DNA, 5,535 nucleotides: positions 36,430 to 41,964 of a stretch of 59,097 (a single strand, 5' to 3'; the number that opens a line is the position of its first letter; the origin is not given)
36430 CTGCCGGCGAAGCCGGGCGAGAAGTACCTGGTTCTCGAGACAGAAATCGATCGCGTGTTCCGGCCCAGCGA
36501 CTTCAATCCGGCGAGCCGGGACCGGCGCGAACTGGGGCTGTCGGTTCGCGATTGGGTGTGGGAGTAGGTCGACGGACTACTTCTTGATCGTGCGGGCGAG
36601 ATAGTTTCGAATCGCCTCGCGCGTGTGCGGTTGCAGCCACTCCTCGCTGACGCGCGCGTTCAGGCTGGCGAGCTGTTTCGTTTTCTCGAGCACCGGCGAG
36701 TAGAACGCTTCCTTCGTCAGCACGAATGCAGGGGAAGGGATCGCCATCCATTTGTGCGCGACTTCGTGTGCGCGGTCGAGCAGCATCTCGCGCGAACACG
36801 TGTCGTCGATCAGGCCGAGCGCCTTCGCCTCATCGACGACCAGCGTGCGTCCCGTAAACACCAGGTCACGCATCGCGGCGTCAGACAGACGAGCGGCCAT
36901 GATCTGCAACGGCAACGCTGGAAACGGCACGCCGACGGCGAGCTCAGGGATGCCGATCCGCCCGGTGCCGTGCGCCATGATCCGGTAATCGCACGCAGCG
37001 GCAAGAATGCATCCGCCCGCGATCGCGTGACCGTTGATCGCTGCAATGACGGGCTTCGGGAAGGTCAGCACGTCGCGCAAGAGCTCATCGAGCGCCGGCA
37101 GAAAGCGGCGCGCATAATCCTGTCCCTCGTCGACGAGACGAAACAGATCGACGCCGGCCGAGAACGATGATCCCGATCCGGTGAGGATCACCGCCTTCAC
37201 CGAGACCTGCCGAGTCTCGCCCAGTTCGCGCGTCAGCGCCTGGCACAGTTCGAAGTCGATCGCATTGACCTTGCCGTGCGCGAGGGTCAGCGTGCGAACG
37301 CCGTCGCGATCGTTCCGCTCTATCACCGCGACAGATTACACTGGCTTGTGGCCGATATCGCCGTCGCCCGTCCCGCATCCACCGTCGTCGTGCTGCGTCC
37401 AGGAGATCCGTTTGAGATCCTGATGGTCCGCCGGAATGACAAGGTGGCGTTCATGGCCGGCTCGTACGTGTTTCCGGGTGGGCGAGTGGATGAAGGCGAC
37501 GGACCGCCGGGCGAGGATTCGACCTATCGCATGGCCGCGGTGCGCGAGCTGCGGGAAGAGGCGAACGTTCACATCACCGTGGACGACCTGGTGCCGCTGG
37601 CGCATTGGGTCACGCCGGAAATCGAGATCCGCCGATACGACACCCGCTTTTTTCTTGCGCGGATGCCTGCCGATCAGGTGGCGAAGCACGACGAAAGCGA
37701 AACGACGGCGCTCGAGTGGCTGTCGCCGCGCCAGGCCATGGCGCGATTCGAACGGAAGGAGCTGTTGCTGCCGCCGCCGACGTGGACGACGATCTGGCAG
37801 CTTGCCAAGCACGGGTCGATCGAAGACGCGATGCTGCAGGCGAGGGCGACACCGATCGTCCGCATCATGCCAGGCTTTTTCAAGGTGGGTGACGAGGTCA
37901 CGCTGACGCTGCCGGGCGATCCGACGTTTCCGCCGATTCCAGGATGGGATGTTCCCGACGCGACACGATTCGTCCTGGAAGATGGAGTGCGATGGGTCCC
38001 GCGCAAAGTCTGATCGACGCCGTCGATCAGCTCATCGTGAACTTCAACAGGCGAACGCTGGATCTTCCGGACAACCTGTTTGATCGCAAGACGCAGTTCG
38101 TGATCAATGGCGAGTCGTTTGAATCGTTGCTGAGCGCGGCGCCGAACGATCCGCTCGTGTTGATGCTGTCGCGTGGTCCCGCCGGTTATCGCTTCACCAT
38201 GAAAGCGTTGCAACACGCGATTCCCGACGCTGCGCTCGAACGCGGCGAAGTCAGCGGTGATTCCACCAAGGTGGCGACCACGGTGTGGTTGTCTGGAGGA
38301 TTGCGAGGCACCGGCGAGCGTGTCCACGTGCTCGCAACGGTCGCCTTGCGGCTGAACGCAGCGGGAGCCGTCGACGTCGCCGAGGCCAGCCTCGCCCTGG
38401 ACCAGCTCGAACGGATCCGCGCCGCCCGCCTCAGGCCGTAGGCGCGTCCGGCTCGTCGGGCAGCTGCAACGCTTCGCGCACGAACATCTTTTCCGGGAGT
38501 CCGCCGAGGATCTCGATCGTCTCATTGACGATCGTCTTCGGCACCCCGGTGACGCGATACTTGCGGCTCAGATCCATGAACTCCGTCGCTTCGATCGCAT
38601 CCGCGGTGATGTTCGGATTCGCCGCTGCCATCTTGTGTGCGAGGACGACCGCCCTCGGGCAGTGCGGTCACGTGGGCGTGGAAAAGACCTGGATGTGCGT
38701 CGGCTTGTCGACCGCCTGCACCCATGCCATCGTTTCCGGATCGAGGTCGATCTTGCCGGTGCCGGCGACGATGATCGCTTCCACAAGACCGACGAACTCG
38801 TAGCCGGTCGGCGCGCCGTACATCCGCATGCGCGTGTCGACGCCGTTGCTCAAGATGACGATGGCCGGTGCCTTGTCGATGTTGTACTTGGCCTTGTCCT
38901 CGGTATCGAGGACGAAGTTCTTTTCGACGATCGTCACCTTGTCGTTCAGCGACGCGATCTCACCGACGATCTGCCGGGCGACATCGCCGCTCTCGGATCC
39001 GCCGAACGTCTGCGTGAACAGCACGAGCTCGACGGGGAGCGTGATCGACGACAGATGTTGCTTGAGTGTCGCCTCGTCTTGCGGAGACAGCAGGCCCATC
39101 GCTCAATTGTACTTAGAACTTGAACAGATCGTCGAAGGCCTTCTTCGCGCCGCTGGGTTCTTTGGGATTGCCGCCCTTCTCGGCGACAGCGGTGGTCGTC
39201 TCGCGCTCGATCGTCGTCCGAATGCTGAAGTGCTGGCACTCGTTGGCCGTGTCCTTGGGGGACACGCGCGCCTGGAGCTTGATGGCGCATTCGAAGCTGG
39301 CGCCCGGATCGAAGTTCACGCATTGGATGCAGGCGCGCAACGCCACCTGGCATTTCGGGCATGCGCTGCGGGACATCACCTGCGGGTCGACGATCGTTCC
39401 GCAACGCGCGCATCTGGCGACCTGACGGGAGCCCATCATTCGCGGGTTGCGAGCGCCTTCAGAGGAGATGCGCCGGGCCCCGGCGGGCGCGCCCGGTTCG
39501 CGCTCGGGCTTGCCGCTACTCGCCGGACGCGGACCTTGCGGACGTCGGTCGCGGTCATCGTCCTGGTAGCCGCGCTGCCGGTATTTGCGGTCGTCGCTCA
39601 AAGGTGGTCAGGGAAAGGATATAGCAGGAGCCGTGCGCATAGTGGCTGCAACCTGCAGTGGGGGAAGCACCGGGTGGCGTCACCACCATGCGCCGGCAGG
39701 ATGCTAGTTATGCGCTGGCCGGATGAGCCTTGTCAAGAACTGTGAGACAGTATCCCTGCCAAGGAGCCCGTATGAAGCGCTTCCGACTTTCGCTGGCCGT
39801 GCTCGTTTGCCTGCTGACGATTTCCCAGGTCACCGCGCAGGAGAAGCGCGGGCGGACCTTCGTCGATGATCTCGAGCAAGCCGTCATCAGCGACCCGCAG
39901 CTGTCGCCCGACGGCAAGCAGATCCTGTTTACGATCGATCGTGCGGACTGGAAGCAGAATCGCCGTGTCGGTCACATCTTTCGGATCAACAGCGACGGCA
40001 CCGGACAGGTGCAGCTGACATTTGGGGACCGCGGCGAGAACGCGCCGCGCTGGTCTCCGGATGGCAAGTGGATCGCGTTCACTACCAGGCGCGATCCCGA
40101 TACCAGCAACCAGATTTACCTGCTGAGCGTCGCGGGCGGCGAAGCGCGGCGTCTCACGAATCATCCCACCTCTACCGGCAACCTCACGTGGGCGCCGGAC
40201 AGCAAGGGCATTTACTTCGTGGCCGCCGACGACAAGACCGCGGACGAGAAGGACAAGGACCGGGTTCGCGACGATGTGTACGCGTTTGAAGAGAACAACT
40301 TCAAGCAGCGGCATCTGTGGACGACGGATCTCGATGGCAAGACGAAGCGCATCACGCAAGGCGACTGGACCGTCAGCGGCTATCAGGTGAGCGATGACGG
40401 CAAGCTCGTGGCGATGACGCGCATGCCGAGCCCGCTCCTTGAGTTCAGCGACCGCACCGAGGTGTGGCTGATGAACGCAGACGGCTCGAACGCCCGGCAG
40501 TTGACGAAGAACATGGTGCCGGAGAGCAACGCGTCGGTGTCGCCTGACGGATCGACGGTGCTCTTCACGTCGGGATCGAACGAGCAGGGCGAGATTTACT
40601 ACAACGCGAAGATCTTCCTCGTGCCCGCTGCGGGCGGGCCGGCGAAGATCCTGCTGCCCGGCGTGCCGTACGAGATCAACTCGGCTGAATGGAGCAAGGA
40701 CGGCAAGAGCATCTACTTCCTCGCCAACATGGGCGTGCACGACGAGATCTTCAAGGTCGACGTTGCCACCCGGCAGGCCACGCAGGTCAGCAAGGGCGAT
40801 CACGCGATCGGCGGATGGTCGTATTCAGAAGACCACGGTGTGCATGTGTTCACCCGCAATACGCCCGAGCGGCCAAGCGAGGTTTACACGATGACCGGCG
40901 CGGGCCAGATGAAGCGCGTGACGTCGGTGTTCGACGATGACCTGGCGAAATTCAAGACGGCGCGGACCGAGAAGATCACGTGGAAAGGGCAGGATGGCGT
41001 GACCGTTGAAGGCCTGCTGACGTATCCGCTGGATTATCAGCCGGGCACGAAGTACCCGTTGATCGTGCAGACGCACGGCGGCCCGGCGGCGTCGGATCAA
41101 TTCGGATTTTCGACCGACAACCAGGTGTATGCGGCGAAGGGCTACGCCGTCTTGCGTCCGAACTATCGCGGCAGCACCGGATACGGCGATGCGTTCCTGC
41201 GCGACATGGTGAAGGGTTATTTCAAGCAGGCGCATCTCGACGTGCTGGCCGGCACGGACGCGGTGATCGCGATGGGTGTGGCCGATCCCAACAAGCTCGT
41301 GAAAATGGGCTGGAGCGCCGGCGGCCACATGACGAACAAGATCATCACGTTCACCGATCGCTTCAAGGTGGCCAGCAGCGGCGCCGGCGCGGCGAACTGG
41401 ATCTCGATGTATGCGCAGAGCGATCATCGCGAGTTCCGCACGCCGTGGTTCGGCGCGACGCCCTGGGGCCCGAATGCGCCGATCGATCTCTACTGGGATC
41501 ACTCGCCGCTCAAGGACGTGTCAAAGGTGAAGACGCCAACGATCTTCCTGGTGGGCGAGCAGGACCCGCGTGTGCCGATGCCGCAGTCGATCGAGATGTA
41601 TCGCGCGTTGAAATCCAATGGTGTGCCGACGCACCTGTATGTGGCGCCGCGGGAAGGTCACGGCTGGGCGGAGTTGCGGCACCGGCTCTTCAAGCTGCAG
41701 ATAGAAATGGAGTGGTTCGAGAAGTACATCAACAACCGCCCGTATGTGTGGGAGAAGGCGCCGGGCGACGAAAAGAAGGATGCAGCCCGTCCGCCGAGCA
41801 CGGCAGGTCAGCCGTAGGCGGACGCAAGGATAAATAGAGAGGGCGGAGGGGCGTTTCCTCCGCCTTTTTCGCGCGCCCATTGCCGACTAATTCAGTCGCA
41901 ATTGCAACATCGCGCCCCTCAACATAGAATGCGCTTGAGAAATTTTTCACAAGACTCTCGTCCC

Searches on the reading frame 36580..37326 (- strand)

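Call 30: search_protein_families(library=ncbifam, proteins=[window:36580-37326:-], max_evalue=0.00001)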
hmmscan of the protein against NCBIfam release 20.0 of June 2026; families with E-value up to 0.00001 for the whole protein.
window:36580-37326:- (249 aa): 67 families (the best 25 are shown)
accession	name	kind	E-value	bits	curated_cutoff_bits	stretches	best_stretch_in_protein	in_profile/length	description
NF004858.0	PRK06213.1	equivalog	1.1e-41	143.1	171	1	2-218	5-219/230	crotonase/enoyl-CoA hydratase family protein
NF006008.0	PRK08139.1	equivalog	3.8e-30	105.3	313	1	2-240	13-253/266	enoyl-CoA hydratase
NF004475.0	PRK05809.1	subfamily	7.7e-30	104.2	394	1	10-208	14-214/260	short-chain-enoyl-CoA hydratase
NF004840.0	PRK06190.1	equivalog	1.5e-29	103.4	253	1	3-241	7-246/260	enoyl-CoA hydratase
NF005891.0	PRK07854.1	equivalog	4.6e-29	101.7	237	1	1-209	1-205/243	enoyl-CoA hydratase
NF051848.1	EnCoAHydtEchA19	equivalog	1.4e-27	96.9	400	1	10-224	10-228/258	enoyl-CoA hydratase EchA19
NF004795.0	PRK06143.1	subfamily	3.3e-27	95.6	283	1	5-196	14-206/260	enoyl-CoA hydratase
NF004517.0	PRK05862.1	equivalog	8.8e-27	94.2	396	1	2-208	8-211/257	enoyl-CoA hydratase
NF005802.0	PRK07657.1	equivalog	1.5e-26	93.5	363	1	10-208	14-214/260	enoyl-CoA hydratase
NF004796.0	PRK06144.1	subfamily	2.4e-26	92.8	272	1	9-208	17-220/262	enoyl-CoA hydratase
NF046063.1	oxepin_alt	equivalog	2.9e-26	92.5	300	1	6-245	6-250/254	oxepin-CoA hydrolase, alternative type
NF005803.0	PRK07658.1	equivalog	3.2e-26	92.3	313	1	6-199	8-201/257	enoyl-CoA hydratase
NF006007.0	PRK08138.1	subfamily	9.1e-26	90.8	355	1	3-208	11-215/261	enoyl-CoA hydratase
NF005675.0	PRK07468.1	equivalog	2.1e-25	89.9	350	1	5-246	10-255/262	crotonase/enoyl-CoA hydratase family protein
NF005879.0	PRK07827.1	equivalog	3.7e-25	88.6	283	1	3-244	10-253/261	enoyl-CoA hydratase family protein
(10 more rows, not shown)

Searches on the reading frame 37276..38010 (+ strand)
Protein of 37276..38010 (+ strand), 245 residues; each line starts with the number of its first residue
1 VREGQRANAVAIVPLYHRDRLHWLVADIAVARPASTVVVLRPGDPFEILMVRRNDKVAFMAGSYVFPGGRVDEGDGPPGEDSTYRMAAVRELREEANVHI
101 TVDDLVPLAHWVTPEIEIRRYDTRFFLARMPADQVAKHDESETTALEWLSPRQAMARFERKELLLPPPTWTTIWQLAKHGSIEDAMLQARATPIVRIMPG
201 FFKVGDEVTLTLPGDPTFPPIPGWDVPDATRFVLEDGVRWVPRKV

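Call 30: search_protein_families(library=ncbifam, proteins=[window:37276-38010:+], max_evalue=0.00001)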
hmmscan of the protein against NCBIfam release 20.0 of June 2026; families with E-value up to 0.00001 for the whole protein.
window:37276-38010:+ (245 aa): 1 family
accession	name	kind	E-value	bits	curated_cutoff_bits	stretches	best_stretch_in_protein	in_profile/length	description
NF008044.0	PRK10776.1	equivalog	7.8e-06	25.8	148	0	47-118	17-80/130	8-oxo-dGTP diphosphatase MutT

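Call 44: search_protein_families(library=pfam, proteins=[window:37276-38010:+], max_evalue=0.01)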
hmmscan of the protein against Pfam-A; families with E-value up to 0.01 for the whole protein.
window:37276-38010:+ (245 aa): 2 families
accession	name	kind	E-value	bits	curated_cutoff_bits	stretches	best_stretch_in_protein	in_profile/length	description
PF00293.34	NUDIX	-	2.2e-13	50.8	21.1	1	32-157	3-124/134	NUDIX domain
PF20088.4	DUF6480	-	0.0081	16.5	25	0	67-90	20-42/78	Family of unknown function (DUF6480)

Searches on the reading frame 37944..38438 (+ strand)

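Call 30: search_protein_families(library=ncbifam, proteins=[window:37944-38438:+], max_evalue=0.00001)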
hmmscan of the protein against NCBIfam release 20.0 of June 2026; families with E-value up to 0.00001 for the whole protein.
window:37944-38438:+ (165 aa): 0 families

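Call 44: search_protein_families(library=pfam, proteins=[window:37944-38438:+], max_evalue=0.01)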
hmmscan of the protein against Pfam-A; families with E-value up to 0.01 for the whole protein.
window:37944-38438:+ (165 aa): 1 family
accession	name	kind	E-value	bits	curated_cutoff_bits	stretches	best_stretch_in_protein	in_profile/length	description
PF07366.18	SnoaL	-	0.0018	18.5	28.4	1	74-123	35-91/126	SnoaL-like polyketide cyclase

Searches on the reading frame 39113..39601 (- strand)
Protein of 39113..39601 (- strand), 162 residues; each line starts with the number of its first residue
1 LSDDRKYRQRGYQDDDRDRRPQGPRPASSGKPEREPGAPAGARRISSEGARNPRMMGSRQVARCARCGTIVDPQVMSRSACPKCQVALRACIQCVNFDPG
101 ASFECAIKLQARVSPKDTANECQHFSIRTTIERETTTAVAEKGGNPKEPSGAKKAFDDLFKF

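Call 30: search_protein_families(library=ncbifam, proteins=[window:39113-39601:-], max_evalue=0.00001)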
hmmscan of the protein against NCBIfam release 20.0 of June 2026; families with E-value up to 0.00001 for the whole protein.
window:39113-39601:- (162 aa): 0 families

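Call 44: search_protein_families(library=pfam, proteins=[window:39113-39601:-], max_evalue=0.01)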
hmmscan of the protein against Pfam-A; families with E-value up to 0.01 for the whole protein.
window:39113-39601:- (162 aa): 0 families
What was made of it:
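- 39113..39601 (-): Upstream ORF, probably co-transcribed: 162 aa with 8 invariant Cys (three CxxC motifs plus two) and no known family. It ends 13 nt before the PDO start codon. No Pfam or NCBIfam hit (calls 30, 44).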

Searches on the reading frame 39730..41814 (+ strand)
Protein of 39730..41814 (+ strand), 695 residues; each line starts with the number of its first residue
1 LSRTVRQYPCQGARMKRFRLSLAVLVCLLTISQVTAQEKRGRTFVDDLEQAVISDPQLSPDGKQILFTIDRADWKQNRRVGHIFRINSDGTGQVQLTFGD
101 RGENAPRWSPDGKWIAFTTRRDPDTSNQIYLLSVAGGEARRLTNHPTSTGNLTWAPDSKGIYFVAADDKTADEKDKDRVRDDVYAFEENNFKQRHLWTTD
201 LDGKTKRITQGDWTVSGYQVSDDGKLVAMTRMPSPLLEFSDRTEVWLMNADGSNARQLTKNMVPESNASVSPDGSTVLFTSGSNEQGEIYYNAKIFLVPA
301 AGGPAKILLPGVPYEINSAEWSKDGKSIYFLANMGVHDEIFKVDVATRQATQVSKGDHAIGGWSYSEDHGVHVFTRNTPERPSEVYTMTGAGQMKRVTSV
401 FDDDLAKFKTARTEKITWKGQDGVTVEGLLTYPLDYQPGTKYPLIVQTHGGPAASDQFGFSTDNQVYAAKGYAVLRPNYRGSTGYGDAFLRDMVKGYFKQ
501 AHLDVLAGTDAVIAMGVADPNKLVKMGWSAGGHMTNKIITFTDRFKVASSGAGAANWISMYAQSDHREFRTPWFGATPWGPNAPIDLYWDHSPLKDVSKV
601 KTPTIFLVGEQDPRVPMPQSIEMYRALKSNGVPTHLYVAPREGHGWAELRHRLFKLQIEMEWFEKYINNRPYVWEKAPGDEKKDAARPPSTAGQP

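Call 30: search_protein_families(library=ncbifam, proteins=[window:39730-41814:+], max_evalue=0.00001)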
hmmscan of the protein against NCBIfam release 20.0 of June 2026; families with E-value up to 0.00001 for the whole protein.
window:39730-41814:+ (695 aa): 7 families
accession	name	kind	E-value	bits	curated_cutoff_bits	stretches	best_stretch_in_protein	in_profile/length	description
NF053518.1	DipepPtdsDpp5Prph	equivalog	1.9e-74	251.4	900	3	267-667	252-654/655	dipeptidyl-peptidase Dpp5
NF033523.0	lasso_peptidase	equivalog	1.2e-49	169.7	400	2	377-665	341-635/638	Atxe2 family lasso peptide isopeptidase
TIGR02800.1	propeller_TolB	equivalog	2.6e-29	102.4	343.15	2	53-169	237-345/418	Tol-Pal system beta propeller repeat protein TolB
NF002183.0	PRK01029.1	equivalog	3.3e-22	79.1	405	1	52-171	282-395/429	Tol-Pal system protein TolB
NF042968.1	AcxylEst_AxeA1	equivalog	2.1e-07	29.6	700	1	519-648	118-246/459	acetylxylan esterase AxeA1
NF007511.0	PRK10115.1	equivalog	4e-07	28.8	1313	1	388-538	394-541/686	oligopeptidase B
NF050057.1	e_dPHAmcl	equivalog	7.6e-07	28.7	270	0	601-650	191-240/252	extracellular medium-chain-length polyhydroxyalkanoate depolymerase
